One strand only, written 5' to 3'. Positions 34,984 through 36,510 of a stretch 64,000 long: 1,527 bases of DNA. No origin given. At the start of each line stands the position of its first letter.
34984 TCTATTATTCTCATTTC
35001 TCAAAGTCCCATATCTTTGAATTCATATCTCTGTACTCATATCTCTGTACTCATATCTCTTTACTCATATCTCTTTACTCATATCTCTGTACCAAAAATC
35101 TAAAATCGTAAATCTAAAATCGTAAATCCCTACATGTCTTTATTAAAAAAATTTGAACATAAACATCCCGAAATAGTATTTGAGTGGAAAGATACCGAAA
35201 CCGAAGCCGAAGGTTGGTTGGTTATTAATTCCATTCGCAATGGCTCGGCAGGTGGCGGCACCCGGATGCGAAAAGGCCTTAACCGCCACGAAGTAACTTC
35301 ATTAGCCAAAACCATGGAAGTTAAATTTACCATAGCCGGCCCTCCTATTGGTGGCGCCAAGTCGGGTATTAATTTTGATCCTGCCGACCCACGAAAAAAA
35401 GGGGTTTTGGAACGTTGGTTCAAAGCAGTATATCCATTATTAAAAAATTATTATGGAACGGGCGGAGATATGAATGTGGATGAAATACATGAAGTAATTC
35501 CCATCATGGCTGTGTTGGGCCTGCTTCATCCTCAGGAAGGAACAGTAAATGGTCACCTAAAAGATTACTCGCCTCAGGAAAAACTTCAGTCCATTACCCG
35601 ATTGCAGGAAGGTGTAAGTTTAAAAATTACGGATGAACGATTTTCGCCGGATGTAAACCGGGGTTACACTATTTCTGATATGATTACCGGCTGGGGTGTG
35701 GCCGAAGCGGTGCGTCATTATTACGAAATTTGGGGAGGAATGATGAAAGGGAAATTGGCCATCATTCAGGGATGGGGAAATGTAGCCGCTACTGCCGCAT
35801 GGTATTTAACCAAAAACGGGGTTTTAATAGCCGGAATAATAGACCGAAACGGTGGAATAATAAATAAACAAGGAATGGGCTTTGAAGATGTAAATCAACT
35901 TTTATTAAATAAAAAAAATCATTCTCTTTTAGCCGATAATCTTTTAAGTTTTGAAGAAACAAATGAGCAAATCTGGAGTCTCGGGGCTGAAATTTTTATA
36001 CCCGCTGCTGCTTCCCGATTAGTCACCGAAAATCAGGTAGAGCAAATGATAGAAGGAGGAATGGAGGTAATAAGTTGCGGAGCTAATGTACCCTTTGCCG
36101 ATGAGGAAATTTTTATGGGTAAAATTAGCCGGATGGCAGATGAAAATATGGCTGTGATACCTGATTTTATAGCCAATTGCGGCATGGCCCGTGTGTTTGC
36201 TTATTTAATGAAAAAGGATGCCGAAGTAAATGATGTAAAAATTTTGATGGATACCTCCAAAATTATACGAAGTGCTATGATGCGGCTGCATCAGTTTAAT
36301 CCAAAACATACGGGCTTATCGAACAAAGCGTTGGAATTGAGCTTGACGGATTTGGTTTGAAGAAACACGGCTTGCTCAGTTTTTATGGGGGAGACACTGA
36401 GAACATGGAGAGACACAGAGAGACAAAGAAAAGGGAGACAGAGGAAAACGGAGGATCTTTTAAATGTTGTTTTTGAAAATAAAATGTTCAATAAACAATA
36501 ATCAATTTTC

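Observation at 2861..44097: Recurrent AT-rich direct-repeat motif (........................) abutting five start codons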

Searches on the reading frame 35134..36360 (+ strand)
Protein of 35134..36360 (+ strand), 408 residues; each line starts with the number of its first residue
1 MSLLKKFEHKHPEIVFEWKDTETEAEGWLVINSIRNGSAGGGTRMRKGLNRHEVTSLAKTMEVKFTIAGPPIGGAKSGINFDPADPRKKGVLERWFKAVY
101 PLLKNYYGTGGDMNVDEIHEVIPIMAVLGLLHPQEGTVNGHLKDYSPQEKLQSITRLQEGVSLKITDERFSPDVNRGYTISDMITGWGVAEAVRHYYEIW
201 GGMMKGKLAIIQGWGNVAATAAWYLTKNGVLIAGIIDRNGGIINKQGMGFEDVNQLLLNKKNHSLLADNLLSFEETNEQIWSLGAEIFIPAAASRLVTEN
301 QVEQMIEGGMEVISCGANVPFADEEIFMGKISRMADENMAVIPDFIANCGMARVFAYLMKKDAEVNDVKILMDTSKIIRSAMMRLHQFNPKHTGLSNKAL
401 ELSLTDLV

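Call 28: find_encoding_contigs(protein=window:35134-36360:+, flank=1500, max_places=10)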
Protein window:35134-36360:+ (408 aa): 6 contigs read that carry it; 4 places shown.
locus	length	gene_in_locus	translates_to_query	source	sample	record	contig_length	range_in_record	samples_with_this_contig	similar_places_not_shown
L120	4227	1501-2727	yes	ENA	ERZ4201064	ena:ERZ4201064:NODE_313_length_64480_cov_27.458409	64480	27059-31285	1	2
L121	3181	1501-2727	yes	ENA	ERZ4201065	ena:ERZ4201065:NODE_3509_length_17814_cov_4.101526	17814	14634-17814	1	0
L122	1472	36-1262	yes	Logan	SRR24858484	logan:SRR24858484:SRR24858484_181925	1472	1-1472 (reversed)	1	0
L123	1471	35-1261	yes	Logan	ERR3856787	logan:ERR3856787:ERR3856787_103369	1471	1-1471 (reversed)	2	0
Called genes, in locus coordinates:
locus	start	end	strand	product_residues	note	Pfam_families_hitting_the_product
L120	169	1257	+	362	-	PF03702:AnmK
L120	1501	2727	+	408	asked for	PF02812:ELFV_dehydrog_N, PF00208:ELFV_dehydrog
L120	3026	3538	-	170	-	PF01551:Peptidase_M23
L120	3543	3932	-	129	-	PF13585:CHU_C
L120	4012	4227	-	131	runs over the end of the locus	PF13585:CHU_C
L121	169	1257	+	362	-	PF03702:AnmK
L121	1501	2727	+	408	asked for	PF02812:ELFV_dehydrog_N, PF00208:ELFV_dehydrog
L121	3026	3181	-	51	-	?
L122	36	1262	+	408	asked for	PF02812:ELFV_dehydrog_N, PF00208:ELFV_dehydrog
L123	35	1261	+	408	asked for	PF02812:ELFV_dehydrog_N, PF00208:ELFV_dehydrog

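Call 81: find_homologous_proteins(query=window:35134-36360:+, max_evalue=1e-100)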
Query window:35134-36360:+ (408 aa): 7996 proteins with E <= 1e-100 among 8000 candidates; the best 120 are listed.
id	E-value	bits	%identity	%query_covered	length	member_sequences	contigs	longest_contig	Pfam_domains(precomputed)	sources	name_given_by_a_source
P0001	2.4e-274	927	100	100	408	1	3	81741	PF02812.24,PF00208.28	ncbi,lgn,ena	-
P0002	4.7e-246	834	88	100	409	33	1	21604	PF02812.24,PF00208.28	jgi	jgi:glutamate dehydrogenase/leucine dehydrogenase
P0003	4.1e-241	818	88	100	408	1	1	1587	PF02812.24,PF00208.28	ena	-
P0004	1.5e-238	809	87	100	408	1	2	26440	PF02812.24,PF00208.28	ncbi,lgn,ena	-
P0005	8.2e-238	807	87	100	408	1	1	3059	PF02812.24,PF00208.28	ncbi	-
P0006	2.7e-236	802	86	100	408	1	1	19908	PF02812.24,PF00208.28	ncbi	-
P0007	2.6e-232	789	83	100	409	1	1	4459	PF02812.24,PF00208.28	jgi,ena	-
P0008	1.6e-231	786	84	100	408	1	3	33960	PF02812.24,PF00208.28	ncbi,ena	-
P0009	2.2e-229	779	83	100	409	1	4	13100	PF02812.24,PF00208.28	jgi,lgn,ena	-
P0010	1.0e-223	760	81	100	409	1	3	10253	PF02812.24,PF00208.28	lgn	-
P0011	1.3e-223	760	81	100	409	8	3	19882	PF02812.24,PF00208.28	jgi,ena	-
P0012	3.0e-223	759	81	100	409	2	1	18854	PF02812.24,PF00208.28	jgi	jgi:glutamate dehydrogenase/leucine dehydrogenase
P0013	4.2e-223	758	81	100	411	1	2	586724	PF02812.24,PF00208.28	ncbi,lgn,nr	ncbi:MAG: amino acid dehydrogenase [Flavobacteriales bacterium]|nr:amino acid dehydrogenase [Flavoba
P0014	8.4e-223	757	81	100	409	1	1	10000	PF02812.24,PF00208.28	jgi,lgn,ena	-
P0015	4.6e-222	755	80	100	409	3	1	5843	PF02812.24,PF00208.28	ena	-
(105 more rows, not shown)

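Call 82: find_encoding_contigs(protein=P0002, flank=1500, max_places=3)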
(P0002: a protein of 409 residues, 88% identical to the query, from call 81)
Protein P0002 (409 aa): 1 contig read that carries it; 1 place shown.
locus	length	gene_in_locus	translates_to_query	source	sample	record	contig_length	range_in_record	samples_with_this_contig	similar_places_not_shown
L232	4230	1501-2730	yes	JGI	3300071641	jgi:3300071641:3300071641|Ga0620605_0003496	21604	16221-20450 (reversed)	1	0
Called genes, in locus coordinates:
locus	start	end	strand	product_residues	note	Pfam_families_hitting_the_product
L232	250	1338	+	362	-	PF03702:AnmK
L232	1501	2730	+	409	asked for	PF02812:ELFV_dehydrog_N, PF00208:ELFV_dehydrog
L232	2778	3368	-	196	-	-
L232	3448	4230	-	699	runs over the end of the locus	-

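Call 83: find_encoding_contigs(protein=P0004, flank=1500, max_places=3)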
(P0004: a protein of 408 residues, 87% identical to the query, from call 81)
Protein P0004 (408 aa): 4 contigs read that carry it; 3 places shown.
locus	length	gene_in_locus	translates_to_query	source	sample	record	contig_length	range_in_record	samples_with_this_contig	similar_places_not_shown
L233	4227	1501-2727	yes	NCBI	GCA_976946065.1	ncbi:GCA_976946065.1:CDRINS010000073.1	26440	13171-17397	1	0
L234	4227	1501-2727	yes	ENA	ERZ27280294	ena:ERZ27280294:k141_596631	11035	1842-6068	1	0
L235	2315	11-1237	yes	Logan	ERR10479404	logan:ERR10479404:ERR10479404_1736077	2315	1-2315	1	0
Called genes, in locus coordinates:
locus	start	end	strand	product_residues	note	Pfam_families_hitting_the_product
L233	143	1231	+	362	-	PF03702:AnmK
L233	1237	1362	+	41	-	-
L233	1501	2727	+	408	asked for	PF02812:ELFV_dehydrog_N, PF00208:ELFV_dehydrog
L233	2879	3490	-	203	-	-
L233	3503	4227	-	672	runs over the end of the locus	-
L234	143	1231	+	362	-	PF03702:AnmK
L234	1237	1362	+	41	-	-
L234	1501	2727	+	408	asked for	PF02812:ELFV_dehydrog_N, PF00208:ELFV_dehydrog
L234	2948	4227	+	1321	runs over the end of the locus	PF18962:Por_Secre_tail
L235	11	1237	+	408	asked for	PF02812:ELFV_dehydrog_N, PF00208:ELFV_dehydrog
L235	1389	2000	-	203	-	-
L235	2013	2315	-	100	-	?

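Call 84: find_encoding_contigs(protein=P0006, flank=1500, max_places=3)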
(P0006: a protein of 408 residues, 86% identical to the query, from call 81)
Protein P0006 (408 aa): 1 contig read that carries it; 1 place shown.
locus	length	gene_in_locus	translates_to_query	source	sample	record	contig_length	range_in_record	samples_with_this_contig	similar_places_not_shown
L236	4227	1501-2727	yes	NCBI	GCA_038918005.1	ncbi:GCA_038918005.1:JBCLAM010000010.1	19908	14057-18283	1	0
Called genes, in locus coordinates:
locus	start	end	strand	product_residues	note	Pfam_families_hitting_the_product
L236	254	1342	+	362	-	PF03702:AnmK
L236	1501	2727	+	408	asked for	PF02812:ELFV_dehydrog_N, PF00208:ELFV_dehydrog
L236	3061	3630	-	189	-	-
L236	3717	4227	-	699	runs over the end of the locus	-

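Call 85: find_encoding_contigs(protein=P0008, flank=1500, max_places=3)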
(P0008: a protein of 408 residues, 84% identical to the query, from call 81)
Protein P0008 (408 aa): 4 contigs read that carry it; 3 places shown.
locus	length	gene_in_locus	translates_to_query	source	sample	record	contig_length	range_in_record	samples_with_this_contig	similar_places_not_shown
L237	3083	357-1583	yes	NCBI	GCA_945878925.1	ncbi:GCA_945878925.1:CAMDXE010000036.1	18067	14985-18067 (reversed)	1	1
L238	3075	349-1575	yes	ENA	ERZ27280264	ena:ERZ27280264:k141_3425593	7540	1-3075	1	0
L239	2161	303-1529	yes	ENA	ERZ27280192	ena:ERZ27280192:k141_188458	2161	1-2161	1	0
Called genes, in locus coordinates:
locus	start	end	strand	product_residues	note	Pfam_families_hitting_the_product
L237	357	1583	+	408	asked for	PF02812:ELFV_dehydrog_N, PF00208:ELFV_dehydrog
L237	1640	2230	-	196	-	-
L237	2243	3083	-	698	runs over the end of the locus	-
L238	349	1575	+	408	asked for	PF02812:ELFV_dehydrog_N, PF00208:ELFV_dehydrog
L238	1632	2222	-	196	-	-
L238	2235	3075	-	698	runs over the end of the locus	-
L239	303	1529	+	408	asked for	PF02812:ELFV_dehydrog_N, PF00208:ELFV_dehydrog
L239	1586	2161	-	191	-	?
